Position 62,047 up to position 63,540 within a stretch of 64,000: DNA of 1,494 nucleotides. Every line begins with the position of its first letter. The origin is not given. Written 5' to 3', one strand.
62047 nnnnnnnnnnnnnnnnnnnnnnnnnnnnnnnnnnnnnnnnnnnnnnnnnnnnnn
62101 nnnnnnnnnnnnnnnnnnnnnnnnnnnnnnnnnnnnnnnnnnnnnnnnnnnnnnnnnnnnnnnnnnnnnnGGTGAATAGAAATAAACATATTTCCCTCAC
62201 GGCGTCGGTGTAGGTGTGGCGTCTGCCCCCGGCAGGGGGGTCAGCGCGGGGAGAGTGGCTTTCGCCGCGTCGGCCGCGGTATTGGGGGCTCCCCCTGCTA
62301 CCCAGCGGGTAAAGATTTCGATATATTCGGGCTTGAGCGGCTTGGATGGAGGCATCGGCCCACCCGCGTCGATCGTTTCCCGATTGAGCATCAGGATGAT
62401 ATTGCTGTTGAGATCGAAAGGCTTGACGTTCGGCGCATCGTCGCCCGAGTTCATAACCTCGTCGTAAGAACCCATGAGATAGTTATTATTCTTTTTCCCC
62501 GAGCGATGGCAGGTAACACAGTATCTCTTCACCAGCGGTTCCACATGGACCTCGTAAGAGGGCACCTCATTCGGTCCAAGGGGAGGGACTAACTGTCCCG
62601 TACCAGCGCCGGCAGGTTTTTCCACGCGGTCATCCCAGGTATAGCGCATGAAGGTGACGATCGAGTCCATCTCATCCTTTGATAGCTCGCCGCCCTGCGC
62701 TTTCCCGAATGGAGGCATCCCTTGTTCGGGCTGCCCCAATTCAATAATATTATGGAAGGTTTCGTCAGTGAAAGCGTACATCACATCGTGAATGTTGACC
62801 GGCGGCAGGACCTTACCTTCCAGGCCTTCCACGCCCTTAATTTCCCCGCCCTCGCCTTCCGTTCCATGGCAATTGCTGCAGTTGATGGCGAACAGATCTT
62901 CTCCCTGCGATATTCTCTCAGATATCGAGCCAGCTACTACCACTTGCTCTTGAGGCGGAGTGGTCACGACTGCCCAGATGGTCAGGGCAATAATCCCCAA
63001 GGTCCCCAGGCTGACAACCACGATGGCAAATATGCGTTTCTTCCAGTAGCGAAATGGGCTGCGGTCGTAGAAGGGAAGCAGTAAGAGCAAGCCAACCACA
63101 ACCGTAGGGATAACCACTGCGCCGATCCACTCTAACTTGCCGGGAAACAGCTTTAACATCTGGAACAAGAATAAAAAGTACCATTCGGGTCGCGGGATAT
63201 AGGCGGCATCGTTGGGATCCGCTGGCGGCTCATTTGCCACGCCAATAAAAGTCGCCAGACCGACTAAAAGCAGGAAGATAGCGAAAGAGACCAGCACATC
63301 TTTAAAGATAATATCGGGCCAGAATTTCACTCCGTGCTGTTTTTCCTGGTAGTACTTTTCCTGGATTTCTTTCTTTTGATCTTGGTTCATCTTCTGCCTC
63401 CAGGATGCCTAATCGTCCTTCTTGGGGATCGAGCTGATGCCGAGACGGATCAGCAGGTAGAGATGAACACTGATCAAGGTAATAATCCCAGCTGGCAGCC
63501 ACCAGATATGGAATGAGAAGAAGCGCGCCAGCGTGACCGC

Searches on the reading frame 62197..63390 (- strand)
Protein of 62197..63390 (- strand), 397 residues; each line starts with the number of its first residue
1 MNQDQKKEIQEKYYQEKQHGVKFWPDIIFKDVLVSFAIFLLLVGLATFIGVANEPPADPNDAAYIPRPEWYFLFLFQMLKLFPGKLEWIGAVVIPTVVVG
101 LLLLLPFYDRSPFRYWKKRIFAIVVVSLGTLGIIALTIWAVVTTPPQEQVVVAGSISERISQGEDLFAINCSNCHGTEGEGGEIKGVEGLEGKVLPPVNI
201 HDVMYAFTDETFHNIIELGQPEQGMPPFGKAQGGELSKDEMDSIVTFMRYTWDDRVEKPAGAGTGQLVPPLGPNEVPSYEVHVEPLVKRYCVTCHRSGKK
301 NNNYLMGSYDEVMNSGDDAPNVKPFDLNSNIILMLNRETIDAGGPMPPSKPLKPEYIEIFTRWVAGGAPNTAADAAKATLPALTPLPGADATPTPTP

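Call 27: search_protein_families(library=pfam, proteins=[window:62197-63390:-], max_evalue=0.001)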
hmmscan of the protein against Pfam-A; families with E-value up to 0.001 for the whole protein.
window:62197-63390:- (397 aa): 3 families
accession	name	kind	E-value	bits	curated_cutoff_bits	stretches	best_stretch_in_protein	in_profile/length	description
PF13442.11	Cytochrome_CBB3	-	2.2e-14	54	27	1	159-248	2-68/68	Cytochrome C oxidase, cbb3-type, subunit III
PF00032.22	Cytochrom_B_C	-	3.5e-10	40.5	20.7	1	58-156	3-96/102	Cytochrome b(C-terminal)/b6/petD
PF00034.26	Cytochrom_C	-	7.6e-10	40.4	21.3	1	161-252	2-90/90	Cytochrome c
